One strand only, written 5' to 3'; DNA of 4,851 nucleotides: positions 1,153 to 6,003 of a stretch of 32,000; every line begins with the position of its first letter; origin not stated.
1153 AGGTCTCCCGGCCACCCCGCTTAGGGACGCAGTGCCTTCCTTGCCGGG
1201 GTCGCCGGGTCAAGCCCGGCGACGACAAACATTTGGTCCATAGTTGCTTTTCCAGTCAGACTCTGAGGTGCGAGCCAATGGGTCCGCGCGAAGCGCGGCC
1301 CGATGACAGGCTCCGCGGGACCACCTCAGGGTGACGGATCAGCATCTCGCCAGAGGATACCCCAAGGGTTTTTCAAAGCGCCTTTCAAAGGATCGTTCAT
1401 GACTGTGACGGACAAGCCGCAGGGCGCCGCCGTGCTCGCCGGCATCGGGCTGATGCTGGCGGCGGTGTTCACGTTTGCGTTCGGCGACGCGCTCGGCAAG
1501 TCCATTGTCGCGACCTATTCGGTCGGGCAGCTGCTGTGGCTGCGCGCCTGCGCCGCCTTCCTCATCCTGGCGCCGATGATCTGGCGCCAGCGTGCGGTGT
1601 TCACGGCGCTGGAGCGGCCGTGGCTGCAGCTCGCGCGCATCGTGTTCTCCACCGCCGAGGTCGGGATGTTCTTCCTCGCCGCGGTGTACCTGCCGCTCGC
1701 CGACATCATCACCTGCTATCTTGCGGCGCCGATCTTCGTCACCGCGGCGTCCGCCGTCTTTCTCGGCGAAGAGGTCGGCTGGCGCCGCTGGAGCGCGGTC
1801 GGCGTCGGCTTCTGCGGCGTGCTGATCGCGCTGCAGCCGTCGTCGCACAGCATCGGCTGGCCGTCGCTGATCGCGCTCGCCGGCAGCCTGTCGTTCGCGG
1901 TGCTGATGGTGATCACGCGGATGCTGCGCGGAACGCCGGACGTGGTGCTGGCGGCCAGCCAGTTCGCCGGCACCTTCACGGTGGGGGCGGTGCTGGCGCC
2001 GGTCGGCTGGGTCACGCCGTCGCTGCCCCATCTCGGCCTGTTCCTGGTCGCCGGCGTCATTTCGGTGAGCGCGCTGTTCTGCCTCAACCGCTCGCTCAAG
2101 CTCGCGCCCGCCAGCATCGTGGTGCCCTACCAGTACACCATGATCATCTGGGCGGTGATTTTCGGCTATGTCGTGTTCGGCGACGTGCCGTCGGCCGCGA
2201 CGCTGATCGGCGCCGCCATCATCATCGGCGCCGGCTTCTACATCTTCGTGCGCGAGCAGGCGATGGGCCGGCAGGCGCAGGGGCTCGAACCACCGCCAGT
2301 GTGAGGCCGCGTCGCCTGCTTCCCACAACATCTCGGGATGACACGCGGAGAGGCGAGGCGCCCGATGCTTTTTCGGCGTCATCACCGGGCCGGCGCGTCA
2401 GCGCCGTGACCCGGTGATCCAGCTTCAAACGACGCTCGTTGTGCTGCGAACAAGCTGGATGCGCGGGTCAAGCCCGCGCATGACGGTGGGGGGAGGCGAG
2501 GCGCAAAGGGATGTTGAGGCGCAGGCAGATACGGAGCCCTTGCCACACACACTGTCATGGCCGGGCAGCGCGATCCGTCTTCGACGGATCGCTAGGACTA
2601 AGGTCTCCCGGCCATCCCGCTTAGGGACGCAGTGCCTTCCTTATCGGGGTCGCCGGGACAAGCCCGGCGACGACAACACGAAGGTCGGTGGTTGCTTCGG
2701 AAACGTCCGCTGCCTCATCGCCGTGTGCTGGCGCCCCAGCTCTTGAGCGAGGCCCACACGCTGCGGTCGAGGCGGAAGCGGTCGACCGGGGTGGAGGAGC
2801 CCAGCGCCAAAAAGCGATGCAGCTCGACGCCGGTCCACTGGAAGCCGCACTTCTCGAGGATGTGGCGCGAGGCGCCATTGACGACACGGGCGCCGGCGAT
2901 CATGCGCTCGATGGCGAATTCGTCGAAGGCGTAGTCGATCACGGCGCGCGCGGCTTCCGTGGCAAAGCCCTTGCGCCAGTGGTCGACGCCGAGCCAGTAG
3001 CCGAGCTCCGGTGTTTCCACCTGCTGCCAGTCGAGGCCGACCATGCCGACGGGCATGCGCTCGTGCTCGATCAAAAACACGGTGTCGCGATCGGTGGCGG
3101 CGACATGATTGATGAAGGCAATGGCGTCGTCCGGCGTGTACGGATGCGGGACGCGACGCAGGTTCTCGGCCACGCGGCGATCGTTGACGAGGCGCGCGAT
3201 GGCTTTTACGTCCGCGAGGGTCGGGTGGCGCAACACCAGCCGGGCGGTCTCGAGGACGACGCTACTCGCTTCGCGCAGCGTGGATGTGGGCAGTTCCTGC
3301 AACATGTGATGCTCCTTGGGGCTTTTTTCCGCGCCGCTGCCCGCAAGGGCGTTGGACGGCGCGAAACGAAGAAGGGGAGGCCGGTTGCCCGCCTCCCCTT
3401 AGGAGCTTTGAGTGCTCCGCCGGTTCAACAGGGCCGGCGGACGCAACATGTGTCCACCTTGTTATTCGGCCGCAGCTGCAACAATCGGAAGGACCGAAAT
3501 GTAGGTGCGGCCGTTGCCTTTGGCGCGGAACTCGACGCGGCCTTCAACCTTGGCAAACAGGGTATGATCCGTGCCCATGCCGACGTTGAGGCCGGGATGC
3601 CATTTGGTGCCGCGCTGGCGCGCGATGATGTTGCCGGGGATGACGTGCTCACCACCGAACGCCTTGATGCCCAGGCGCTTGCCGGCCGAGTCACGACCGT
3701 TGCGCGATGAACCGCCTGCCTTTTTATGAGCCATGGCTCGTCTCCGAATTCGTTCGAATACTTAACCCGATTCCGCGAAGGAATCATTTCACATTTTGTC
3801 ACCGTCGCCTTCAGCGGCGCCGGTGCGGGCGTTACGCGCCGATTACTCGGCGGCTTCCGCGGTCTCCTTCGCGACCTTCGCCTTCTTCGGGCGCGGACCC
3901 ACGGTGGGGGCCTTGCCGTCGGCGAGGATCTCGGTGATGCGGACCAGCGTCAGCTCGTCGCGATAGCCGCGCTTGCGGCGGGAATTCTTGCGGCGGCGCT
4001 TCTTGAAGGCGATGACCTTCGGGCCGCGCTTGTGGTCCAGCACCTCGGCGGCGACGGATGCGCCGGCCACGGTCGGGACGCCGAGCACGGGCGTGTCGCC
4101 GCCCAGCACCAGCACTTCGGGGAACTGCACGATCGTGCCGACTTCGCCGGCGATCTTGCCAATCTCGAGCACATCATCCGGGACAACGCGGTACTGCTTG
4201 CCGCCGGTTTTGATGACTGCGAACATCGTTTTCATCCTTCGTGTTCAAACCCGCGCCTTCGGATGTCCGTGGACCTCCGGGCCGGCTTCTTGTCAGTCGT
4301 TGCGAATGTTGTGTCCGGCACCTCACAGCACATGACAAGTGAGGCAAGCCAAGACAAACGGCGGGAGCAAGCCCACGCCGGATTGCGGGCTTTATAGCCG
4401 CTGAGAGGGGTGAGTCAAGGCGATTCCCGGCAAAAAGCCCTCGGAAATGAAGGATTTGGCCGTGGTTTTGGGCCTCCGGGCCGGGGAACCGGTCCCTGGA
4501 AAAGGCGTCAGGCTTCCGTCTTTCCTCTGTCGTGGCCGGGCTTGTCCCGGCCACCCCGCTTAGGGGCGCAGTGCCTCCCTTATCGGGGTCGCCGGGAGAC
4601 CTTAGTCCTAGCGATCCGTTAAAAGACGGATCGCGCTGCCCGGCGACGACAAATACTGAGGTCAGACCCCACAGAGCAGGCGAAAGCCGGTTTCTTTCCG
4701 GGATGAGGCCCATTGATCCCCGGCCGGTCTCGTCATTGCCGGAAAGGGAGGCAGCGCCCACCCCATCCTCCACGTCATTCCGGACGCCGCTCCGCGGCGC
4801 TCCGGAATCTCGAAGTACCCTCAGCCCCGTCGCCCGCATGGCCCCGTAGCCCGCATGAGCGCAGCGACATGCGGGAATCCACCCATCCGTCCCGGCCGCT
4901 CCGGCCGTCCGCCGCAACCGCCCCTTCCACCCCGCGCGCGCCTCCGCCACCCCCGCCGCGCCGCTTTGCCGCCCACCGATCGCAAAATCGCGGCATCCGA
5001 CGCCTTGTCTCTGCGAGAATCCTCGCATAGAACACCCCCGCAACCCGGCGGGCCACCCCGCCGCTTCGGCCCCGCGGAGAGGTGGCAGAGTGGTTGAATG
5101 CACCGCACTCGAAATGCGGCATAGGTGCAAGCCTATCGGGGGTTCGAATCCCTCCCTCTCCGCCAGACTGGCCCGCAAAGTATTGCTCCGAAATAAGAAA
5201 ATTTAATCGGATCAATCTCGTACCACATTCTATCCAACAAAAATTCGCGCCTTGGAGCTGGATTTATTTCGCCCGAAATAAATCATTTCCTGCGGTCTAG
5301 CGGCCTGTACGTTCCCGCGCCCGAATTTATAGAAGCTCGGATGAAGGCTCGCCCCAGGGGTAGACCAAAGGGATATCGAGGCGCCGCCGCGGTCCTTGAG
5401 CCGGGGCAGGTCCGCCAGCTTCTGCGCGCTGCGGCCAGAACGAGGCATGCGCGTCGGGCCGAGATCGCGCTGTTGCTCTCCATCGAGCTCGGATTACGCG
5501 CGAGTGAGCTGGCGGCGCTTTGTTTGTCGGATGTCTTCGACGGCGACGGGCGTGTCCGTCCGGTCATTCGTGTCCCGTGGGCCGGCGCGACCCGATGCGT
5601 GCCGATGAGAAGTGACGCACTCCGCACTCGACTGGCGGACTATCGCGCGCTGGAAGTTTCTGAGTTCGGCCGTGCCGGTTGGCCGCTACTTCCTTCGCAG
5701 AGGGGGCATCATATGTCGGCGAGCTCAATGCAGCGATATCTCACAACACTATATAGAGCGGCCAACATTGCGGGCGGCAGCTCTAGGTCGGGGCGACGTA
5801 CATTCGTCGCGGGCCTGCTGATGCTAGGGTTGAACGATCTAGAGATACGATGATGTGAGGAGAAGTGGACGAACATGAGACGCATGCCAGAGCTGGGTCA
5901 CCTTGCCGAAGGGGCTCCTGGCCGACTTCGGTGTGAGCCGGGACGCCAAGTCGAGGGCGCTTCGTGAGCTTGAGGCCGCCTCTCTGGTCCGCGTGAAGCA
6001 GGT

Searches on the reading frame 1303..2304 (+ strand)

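Call 63: search_protein_families(library=pfam, proteins=[window:1303-2304:+], max_evalue=0.001)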
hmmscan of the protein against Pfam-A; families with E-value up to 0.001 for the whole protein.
window:1303-2304:+ (333 aa): 1 family
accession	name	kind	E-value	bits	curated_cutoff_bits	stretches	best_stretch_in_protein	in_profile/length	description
PF00892.27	EamA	-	2.3e-21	76.9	28.2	2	46-176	2-133/135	EamA-like transporter family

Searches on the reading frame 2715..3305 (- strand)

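Call 63: search_protein_families(library=pfam, proteins=[window:2715-3305:-], max_evalue=0.001)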
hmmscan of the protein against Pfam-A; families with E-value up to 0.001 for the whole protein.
window:2715-3305:- (196 aa): 4 families
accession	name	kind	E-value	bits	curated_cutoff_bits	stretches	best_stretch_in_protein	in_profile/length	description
PF13302.13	Acetyltransf_3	-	1.3e-33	117.1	25.4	1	22-156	1-138/138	Acetyltransferase (GNAT) domain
PF00583.31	Acetyltransf_1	-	3.8e-11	43.7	20.7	1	54-155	14-116/116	Acetyltransferase (GNAT) family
PF13523.12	Acetyltransf_8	-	2.8e-06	27.5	27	1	32-156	5-138/145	Acetyltransferase (GNAT) domain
PF13420.13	Acetyltransf_4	-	3.1e-06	27.7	24.3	1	25-161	1-140/155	Acetyltransferase (GNAT) domain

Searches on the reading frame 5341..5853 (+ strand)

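Call 63: search_protein_families(library=pfam, proteins=[window:5341-5853:+], max_evalue=0.001)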
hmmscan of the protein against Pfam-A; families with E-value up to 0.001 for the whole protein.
window:5341-5853:+ (170 aa): 1 family
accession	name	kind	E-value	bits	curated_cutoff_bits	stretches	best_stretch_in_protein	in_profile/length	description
PF00589.27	Phage_integrase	-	1.6e-09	38.2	27.1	1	18-163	2-144/172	Phage integrase family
